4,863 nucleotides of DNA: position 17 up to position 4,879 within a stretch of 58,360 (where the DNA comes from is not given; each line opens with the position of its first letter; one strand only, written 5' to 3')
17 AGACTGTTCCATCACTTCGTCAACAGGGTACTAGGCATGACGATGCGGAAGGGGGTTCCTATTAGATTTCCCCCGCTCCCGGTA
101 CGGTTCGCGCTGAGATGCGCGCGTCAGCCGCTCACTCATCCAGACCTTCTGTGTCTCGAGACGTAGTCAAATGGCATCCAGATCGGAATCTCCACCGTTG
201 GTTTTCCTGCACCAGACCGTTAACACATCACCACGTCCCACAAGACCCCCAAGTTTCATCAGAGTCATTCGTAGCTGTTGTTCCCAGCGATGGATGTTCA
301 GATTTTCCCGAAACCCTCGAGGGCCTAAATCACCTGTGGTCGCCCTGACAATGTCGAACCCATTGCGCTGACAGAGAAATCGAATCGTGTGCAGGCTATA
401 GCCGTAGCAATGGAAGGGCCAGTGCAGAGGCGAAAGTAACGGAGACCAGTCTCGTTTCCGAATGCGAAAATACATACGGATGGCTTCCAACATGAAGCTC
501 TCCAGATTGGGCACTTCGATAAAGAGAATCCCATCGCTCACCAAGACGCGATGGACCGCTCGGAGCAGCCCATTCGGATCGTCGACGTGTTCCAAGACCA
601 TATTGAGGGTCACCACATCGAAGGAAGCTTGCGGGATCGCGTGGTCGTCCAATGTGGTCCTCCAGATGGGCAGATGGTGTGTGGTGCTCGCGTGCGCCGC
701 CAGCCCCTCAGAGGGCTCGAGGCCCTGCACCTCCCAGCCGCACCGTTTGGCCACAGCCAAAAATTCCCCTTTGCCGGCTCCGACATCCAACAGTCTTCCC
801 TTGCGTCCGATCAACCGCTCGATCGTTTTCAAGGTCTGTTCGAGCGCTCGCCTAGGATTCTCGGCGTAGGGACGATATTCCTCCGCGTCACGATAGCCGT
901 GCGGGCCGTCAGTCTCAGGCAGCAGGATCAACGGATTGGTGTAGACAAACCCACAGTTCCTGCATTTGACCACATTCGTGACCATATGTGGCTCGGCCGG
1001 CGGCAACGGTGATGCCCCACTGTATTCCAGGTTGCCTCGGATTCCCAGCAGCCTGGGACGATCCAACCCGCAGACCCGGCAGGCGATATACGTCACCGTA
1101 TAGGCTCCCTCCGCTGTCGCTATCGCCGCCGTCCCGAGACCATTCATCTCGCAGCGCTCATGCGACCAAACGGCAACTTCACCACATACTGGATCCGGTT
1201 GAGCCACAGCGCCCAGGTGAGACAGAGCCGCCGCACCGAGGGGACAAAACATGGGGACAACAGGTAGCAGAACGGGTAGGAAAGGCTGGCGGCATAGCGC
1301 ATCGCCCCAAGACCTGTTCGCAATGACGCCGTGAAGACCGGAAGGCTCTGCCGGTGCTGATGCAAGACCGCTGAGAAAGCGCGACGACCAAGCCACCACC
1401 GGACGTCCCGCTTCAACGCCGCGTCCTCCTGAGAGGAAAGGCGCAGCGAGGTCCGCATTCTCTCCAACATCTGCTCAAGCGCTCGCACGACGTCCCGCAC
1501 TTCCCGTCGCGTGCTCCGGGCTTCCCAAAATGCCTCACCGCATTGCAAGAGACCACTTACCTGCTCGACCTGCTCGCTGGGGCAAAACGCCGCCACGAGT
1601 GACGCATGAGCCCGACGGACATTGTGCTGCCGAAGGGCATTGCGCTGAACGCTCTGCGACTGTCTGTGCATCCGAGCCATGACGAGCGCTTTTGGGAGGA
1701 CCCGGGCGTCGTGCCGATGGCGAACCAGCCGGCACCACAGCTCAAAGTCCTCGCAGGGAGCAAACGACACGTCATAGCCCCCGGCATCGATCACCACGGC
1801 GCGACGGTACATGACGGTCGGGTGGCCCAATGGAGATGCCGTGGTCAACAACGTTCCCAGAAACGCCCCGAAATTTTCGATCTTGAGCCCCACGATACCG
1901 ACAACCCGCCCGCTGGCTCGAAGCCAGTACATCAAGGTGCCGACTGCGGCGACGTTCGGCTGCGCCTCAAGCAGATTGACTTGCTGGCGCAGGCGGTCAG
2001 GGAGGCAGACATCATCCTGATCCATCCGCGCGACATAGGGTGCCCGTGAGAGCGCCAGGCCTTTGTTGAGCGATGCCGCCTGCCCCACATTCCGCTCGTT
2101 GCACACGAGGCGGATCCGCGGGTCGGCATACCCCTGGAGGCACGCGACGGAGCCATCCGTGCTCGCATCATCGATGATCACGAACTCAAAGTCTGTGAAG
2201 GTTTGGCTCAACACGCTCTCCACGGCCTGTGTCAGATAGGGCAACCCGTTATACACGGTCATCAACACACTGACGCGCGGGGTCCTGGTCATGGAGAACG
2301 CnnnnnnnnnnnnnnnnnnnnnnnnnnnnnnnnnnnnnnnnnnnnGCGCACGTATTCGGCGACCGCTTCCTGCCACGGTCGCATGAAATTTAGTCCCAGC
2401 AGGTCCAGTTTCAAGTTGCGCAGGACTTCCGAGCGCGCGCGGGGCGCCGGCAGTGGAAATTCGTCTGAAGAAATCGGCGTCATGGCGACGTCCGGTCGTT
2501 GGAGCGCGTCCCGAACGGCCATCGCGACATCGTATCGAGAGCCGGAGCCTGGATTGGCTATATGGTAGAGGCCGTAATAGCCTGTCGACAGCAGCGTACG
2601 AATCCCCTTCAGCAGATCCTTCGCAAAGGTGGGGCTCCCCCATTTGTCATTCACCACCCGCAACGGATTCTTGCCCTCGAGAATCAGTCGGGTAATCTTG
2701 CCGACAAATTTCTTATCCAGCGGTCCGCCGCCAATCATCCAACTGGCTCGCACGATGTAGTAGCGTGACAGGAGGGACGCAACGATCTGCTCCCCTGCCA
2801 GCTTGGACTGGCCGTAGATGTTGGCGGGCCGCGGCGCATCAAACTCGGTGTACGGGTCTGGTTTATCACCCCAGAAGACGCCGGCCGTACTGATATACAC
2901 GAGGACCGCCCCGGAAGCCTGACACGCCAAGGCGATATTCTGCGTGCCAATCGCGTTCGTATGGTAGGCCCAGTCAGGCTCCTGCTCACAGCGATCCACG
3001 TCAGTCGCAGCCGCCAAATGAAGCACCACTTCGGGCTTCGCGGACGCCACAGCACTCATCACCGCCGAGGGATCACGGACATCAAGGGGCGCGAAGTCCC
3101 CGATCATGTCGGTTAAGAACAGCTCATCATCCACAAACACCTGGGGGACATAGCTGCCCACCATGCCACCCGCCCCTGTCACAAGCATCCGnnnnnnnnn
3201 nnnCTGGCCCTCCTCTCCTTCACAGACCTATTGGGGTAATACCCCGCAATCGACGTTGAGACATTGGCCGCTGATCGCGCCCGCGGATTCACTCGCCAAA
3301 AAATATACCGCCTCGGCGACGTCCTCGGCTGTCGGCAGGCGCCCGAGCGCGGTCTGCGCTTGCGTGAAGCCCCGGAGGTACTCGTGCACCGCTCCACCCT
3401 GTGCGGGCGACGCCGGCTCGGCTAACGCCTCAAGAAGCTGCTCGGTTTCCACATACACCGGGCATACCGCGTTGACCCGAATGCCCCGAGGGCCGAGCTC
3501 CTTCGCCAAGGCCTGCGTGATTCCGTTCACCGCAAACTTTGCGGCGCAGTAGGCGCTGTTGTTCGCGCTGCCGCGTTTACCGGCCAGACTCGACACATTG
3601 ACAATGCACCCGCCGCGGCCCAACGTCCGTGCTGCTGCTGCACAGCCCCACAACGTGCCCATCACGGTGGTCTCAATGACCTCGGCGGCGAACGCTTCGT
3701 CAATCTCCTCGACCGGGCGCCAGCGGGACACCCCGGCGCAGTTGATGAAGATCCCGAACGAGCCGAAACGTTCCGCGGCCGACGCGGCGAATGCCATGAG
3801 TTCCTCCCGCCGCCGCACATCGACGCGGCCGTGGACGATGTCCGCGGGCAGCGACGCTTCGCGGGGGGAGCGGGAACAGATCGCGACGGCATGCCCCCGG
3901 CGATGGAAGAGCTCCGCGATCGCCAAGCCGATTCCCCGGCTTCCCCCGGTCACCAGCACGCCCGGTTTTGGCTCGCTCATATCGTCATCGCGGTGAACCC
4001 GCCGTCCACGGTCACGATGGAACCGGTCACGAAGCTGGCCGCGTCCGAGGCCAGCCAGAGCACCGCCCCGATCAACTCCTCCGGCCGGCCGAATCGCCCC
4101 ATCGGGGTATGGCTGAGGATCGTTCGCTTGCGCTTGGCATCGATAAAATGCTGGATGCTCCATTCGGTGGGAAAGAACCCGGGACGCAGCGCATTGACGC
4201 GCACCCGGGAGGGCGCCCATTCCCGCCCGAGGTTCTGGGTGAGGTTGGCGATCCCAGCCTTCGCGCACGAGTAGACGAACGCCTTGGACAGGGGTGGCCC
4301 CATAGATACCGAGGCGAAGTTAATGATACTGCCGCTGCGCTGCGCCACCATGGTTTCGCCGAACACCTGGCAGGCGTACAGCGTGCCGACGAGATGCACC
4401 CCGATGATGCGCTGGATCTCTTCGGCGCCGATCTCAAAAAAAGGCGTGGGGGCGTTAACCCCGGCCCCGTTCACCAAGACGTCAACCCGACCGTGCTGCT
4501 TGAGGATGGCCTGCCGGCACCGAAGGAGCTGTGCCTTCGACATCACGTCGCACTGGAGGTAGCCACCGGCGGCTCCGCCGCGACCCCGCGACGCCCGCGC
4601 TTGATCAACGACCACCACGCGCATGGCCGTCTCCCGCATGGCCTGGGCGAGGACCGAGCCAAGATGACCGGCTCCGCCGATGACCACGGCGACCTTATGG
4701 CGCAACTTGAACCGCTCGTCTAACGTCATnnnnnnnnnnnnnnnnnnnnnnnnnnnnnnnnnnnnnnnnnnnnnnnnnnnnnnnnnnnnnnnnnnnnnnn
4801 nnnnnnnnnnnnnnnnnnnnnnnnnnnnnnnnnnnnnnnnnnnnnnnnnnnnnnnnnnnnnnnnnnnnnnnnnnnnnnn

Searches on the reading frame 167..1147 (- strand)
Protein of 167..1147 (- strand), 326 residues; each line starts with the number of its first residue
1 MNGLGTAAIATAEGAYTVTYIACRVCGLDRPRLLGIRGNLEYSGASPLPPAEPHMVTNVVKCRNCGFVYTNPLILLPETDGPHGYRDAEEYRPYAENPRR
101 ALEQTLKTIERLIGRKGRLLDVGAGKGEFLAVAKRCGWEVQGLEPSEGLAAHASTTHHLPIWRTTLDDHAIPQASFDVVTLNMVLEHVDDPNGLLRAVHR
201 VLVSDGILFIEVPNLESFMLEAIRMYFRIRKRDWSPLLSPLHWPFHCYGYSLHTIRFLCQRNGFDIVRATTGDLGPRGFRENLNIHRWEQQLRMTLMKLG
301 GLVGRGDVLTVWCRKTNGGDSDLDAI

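Call 73: search_protein_families(library=pfam, proteins=[window:167-1147:-], max_evalue=0.001)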
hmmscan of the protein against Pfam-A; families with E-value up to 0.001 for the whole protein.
window:167-1147:- (326 aa): 6 families
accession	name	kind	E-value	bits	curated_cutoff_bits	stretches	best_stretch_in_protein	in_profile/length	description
PF13489.12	Methyltransf_23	-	9.7e-26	90.9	27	1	96-267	3-162/164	Methyltransferase domain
PF08241.18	Methyltransf_11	-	3.2e-16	60.2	21.2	1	120-210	1-95/95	Methyltransferase domain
PF08242.18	Methyltransf_12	-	7.1e-13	49.6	30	1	120-208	1-98/98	Methyltransferase domain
PF13649.12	Methyltransf_25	-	2.5e-10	41.3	27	1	120-206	2-97/97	Methyltransferase domain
PF13847.12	Methyltransf_31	-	6.3e-08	32.9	27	1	168-223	68-122/145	Methyltransferase domain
PF07021.18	MetW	-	3e-06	27.5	21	1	106-203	4-103/193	Methionine biosynthesis protein MetW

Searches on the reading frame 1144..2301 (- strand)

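Call 73: search_protein_families(library=pfam, proteins=[window:1144-2301:-], max_evalue=0.001)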
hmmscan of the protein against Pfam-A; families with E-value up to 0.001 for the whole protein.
window:1144-2301:- (385 aa): 4 families
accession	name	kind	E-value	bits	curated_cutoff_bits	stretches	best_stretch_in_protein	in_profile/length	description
PF00535.33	Glycos_transf_2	-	5.5e-32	111.4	23.3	1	11-126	1-118/168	Glycosyl transferase family 2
PF13641.12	Glyco_tranf_2_3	-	4.4e-18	66.6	27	1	8-225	1-227/230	Glycosyltransferase like family 2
PF10111.15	Glyco_tranf_2_2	-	2.8e-12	47.2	27.3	1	21-207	13-214/276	Glycosyltransferase like family 2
PF13632.12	Glyco_trans_2_3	-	4.7e-08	33.5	27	1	89-307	1-152/198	Glycosyl transferase family group 2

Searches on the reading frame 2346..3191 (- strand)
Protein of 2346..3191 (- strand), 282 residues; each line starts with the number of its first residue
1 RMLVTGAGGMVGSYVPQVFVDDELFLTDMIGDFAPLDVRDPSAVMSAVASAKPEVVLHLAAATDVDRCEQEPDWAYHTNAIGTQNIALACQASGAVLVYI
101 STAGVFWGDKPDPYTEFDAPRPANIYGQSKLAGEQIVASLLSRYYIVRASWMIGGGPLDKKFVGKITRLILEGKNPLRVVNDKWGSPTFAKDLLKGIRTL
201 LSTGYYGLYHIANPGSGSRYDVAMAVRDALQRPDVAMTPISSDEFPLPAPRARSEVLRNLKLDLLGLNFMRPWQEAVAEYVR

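Call 18: search_protein_families(library=ncbifam, proteins=[window:2346-3191:-], max_evalue=0.01)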
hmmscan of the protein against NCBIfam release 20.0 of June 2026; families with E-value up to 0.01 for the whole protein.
window:2346-3191:- (282 aa): 20 families
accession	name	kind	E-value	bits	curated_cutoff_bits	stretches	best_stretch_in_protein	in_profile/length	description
TIGR01214.1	rmlD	equivalog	2.3e-72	243.5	224.05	1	1-281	1-282/285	dTDP-4-dehydrorhamnose reductase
NF007440.0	PRK09987.1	equivalog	1.5e-31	109.8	308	1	37-258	39-267/299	dTDP-4-dehydrorhamnose reductase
TIGR01179.1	galE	equivalog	1.7e-15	56.7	262.3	1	33-140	51-159/332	UDP-glucose 4-epimerase GalE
TIGR01181.1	dTDP_gluc_dehyt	equivalog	1e-13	51.1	365.1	1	33-232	54-263/321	dTDP-glucose 4,6-dehydratase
TIGR02197.1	heptose_epim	equivalog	2.1e-11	43.6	274.6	1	3-138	2-150/316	ADP-glyceromanno-heptose 6-epimerase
TIGR02622.1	CDP_4_6_dhtase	equivalog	2.8e-11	43.1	278.45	1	37-146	62-174/352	CDP-glucose 4,6-dehydratase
NF007956.0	PRK10675.1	subfamily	1.3e-08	34.4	394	1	27-140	48-163/338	UDP-glucose 4-epimerase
TIGR04180.1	EDH_00030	hypoth_equivalog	1.4e-08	34.2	475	1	37-142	57-161/297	NAD-dependent 4,6-dehydratase LegB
NF043036.1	ErythonDh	equivalog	4e-08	32.8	325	1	36-143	59-166/321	D-erythronate dehydrogenase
NF042423.1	oxyalk_red_Shew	equivalog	5.4e-07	29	580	1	2-165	11-185/331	2-alkyl-3-oxoalkanoate reductase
TIGR03466.1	HpnA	hypoth_equivalog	7.8e-07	28.3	367.65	1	3-153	4-171/327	hopanoid-associated sugar epimerase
TIGR03589.1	PseB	equivalog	1.6e-06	27.3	407.75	1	37-137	61-146/324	UDP-N-acetylglucosamine 4,6-dehydratase (inverting)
NF007582.0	PRK10217.1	equivalog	0.0003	20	698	1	33-96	55-118/355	dTDP-glucose 4,6-dehydratase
TIGR01746.1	Thioester-redct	subfamily_domain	0.00042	19.7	213.35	1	78-145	111-188/371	thioester reductase domain-containing protein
TIGR04130.1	FnlA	equivalog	0.00052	19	730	1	37-94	60-115/337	UDP-N-acetylglucosamine 4,6-dehydratase/5-epimerase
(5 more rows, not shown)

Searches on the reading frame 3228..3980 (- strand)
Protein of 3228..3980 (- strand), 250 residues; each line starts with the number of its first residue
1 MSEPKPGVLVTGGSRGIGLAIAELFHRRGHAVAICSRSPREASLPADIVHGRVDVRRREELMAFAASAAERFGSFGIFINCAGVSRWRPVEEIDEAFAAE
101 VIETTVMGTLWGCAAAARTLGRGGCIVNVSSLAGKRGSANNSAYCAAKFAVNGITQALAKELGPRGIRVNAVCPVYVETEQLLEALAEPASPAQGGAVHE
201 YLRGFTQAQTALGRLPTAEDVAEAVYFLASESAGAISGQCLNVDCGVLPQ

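Call 73: search_protein_families(library=pfam, proteins=[window:3228-3980:-], max_evalue=0.001)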
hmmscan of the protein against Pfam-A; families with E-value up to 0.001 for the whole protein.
window:3228-3980:- (250 aa): 6 families
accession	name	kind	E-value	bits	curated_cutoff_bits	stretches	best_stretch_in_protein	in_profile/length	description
PF13561.12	adh_short_C2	-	3.6e-50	171.2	27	1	15-247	6-235/236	Enoyl-(Acyl carrier protein) reductase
PF00106.31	adh_short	-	1.8e-45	155.3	26.6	1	8-181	3-186/195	short chain dehydrogenase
PF08659.16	KR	-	8.5e-10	39.3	22.6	1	8-159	3-164/180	KR domain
PF23441.1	SDR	-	7.5e-06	26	27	1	147-248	166-256/258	SDR-like rossmann domain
PF01370.27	Epimerase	-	2.2e-05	24.4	20.9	1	8-163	1-161/240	NAD dependent epimerase/dehydratase family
PF04127.22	DFP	-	0.00039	20.7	22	0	17-95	31-103/186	DNA/pantothenate metabolism flavoprotein C-terminal domain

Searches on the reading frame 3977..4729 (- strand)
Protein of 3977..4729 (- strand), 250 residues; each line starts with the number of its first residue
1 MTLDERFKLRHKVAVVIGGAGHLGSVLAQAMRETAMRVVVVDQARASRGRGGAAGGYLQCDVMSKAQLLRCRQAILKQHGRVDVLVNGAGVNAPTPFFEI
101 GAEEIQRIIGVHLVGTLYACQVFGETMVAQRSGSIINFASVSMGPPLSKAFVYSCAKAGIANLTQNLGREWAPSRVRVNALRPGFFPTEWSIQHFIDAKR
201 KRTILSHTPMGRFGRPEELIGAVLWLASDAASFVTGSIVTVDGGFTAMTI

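Call 73: search_protein_families(library=pfam, proteins=[window:3977-4729:-], max_evalue=0.001)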
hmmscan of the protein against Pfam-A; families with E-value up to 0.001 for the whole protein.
window:3977-4729:- (250 aa): 5 families
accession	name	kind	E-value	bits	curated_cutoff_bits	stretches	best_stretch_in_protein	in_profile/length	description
PF13561.12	adh_short_C2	-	2.1e-46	158.9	27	1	23-246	8-236/236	Enoyl-(Acyl carrier protein) reductase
PF00106.31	adh_short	-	1.2e-36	126.4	26.6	1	12-191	1-187/195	short chain dehydrogenase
PF08659.16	KR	-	3.6e-06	27.5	22.6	1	15-125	4-125/180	KR domain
PF23441.1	SDR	-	1.1e-05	25.4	27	1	132-245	142-255/258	SDR-like rossmann domain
PF01370.27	Epimerase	-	1.5e-05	25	20.9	1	15-170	2-159/240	NAD dependent epimerase/dehydratase family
